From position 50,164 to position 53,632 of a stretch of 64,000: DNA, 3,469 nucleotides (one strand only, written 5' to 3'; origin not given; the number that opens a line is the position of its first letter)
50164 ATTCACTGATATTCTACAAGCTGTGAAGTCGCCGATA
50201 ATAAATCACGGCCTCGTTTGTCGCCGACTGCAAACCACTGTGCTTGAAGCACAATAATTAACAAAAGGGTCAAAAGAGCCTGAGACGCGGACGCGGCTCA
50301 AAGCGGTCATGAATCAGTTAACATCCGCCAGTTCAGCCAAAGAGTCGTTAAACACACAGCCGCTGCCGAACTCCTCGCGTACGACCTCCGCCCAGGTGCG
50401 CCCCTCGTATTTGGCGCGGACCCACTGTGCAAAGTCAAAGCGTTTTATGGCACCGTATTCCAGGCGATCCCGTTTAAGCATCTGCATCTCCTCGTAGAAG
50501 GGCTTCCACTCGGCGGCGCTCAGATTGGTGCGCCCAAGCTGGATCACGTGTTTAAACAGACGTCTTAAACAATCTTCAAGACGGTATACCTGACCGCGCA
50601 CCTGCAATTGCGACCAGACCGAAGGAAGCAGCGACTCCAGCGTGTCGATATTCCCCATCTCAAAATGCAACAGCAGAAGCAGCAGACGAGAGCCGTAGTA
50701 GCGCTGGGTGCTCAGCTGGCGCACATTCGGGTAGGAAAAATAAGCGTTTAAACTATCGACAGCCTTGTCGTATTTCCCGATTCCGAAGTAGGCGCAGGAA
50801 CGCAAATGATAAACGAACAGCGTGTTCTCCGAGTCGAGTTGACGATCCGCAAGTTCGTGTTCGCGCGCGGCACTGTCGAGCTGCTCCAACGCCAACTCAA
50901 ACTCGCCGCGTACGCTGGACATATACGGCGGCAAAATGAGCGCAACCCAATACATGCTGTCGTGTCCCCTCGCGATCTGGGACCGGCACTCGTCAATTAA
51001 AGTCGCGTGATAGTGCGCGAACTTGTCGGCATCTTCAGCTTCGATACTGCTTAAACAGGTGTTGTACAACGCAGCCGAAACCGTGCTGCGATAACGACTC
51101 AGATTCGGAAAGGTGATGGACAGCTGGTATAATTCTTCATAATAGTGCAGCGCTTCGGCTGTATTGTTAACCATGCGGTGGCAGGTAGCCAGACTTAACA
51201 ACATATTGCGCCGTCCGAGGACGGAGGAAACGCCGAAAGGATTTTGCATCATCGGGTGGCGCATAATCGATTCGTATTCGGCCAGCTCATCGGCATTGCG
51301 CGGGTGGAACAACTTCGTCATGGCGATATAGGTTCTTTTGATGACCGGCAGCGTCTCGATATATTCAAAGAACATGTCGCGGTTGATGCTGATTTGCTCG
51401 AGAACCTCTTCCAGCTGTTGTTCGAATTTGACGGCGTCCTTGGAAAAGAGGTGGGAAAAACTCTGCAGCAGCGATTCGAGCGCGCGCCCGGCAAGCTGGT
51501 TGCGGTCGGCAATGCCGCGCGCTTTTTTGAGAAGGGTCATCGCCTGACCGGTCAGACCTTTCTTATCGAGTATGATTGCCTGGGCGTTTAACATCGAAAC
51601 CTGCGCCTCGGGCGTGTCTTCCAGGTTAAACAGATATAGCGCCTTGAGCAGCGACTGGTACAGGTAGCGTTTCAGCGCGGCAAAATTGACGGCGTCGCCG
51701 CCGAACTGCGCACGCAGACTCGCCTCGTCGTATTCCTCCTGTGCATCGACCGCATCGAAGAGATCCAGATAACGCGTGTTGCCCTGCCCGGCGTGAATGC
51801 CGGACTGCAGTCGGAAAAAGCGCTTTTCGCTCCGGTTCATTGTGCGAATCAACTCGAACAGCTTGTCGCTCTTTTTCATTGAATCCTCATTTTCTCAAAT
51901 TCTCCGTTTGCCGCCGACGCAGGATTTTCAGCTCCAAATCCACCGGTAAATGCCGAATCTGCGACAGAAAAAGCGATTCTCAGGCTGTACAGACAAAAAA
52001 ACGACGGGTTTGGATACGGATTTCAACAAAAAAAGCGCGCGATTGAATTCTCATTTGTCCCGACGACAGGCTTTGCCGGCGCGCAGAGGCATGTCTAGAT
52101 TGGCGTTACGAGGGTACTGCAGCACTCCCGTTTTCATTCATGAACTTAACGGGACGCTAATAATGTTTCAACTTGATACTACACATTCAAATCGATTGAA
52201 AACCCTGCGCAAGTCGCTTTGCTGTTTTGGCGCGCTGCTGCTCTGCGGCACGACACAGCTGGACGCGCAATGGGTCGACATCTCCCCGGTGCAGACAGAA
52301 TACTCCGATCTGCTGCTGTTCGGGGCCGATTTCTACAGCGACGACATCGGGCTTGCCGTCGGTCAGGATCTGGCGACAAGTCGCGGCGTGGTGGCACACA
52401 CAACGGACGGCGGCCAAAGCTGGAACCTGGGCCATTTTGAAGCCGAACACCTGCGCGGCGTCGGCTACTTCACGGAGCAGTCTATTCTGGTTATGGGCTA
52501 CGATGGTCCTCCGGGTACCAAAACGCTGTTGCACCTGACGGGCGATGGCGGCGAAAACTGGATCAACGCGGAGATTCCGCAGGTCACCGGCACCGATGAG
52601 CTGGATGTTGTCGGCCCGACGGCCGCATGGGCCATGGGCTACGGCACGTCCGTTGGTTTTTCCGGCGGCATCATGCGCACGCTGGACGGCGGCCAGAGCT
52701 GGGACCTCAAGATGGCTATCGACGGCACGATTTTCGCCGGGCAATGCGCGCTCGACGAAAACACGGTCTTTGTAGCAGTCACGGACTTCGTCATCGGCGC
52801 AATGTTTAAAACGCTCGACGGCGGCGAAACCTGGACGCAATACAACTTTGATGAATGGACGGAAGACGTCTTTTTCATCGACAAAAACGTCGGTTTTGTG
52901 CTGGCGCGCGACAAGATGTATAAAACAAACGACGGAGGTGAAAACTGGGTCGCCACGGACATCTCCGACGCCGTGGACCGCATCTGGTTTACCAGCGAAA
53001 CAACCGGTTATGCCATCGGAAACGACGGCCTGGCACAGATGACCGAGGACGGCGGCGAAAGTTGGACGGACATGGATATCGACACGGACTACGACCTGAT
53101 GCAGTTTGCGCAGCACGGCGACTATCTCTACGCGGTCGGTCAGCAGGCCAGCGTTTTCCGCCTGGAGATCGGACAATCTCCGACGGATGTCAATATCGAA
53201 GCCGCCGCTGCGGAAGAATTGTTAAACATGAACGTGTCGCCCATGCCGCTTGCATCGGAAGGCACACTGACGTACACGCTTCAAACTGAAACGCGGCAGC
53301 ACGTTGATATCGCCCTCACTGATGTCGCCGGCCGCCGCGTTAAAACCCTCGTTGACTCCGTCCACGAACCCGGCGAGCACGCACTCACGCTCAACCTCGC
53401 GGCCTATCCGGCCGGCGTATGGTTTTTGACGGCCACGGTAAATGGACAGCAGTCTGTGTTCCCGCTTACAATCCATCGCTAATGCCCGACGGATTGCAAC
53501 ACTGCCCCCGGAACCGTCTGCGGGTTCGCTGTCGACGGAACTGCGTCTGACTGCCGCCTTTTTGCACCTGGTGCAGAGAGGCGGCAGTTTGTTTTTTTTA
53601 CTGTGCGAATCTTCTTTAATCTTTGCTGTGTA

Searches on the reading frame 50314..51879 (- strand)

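Call 62: search_protein_families(library=pfam, proteins=[window:50314-51879:-], max_evalue=0.0001)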
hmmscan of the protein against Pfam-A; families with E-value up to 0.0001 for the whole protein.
window:50314-51879:- (521 aa): 1 family
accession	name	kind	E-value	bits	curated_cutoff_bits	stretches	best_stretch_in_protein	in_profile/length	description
PF13424.12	TPR_12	-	6.8e-05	23.4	30.1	0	224-253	45-74/77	Tetratricopeptide repeat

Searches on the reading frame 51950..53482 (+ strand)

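Call 62: search_protein_families(library=pfam, proteins=[window:51950-53482:+], max_evalue=0.0001)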
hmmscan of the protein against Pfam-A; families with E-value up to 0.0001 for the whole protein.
window:51950-53482:+ (510 aa): 3 families
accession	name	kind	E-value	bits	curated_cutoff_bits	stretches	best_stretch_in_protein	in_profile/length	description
PF14870.12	PSII_BNR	-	1.5e-10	41.3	27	1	299-378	15-100/303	Photosynthesis system II assembly factor YCF48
PF15902.12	Sortilin-Vps10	-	3.2e-07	29.9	33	0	286-388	4-123/446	Sortilin, neurotensin receptor 3,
PF02012.26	BNR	-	1.1e-05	25.1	27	0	150-159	2-11/12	BNR/Asp-box repeat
